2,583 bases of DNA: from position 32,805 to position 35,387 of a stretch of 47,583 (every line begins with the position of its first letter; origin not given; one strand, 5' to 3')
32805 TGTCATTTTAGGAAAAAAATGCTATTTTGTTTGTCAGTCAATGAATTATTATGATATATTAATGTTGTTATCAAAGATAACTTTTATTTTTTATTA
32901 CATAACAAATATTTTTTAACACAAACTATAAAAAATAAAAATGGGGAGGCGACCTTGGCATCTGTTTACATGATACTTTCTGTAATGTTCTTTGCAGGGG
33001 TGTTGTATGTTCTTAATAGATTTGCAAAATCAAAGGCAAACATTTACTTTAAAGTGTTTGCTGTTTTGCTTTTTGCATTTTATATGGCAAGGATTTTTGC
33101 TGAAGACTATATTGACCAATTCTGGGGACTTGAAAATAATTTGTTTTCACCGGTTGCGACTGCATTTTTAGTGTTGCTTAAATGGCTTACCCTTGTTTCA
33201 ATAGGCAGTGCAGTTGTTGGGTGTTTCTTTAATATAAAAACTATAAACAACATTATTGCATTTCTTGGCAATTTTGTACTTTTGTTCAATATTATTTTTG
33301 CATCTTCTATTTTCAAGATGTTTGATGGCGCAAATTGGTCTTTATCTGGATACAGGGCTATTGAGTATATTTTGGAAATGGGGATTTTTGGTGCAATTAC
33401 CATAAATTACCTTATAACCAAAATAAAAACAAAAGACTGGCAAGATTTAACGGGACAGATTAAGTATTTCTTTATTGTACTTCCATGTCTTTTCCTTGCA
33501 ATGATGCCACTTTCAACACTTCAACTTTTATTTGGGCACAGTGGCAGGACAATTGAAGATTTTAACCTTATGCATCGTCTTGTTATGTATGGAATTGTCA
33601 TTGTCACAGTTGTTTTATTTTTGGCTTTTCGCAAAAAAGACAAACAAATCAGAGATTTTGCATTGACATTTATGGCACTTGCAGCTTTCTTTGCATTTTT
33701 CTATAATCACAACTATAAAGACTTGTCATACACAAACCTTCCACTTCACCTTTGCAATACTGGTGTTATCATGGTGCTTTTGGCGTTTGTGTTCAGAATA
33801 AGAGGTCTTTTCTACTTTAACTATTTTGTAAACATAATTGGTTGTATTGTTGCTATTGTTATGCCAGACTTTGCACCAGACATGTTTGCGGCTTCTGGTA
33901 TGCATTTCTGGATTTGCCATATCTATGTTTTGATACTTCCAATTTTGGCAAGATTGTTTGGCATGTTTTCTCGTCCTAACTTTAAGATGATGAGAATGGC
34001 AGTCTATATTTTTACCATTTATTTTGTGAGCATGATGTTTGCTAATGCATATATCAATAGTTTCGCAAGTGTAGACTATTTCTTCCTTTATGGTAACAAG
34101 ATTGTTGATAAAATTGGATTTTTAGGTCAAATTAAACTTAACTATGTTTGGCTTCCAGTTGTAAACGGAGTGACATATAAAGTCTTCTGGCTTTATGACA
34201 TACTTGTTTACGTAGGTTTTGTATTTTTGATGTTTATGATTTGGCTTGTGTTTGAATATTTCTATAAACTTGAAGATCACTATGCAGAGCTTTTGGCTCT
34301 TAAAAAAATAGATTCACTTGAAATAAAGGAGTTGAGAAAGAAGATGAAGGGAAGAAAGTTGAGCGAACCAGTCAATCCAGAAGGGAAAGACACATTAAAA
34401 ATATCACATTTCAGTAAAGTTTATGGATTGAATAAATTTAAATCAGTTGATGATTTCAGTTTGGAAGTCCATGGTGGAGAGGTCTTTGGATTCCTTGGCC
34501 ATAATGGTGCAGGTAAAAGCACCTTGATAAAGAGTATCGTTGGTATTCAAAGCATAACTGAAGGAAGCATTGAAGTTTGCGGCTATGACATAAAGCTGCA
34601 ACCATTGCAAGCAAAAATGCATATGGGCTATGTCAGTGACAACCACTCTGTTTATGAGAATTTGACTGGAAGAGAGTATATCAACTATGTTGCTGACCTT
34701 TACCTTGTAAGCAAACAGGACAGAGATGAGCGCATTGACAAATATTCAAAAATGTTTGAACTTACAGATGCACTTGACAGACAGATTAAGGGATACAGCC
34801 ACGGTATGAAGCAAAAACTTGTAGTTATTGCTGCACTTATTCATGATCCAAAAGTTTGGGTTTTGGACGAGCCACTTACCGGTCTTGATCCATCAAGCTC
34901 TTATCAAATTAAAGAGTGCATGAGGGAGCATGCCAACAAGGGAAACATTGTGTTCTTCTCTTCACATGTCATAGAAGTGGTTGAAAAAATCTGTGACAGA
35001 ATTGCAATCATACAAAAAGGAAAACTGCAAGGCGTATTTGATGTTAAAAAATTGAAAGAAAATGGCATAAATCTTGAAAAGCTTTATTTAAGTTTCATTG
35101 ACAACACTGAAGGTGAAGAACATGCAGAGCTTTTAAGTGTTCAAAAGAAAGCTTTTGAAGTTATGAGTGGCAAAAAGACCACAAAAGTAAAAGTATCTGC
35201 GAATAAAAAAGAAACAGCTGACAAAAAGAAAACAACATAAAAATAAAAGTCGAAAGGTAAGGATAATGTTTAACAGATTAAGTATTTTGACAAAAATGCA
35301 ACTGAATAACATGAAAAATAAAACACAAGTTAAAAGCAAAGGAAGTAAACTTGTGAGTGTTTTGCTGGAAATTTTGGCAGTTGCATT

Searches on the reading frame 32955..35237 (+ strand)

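Call 24: search_protein_families(library=pfam, proteins=[window:32955-35237:+], max_evalue=0.01)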
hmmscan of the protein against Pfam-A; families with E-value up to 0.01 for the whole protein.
window:32955-35237:+ (761 aa): 5 families
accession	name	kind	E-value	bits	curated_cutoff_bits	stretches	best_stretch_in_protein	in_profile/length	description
PF00005.33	ABC_tran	-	2e-26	93.7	25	1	499-641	2-136/137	ABC transporter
PF14808.11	TMEM164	-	1.2e-18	67.9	25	1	209-403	8-208/217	TMEM164 family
PF13304.12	AAA_21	-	3.3e-10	40.9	27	1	586-671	209-298/304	AAA domain, putative AbiEii toxin, Type IV TA system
PF13476.12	AAA_23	-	0.0022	19.1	27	1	492-528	4-39/201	AAA domain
PF03193.22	RsgA_GTPase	-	0.0044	17.3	30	0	496-538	95-136/174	RsgA GTPase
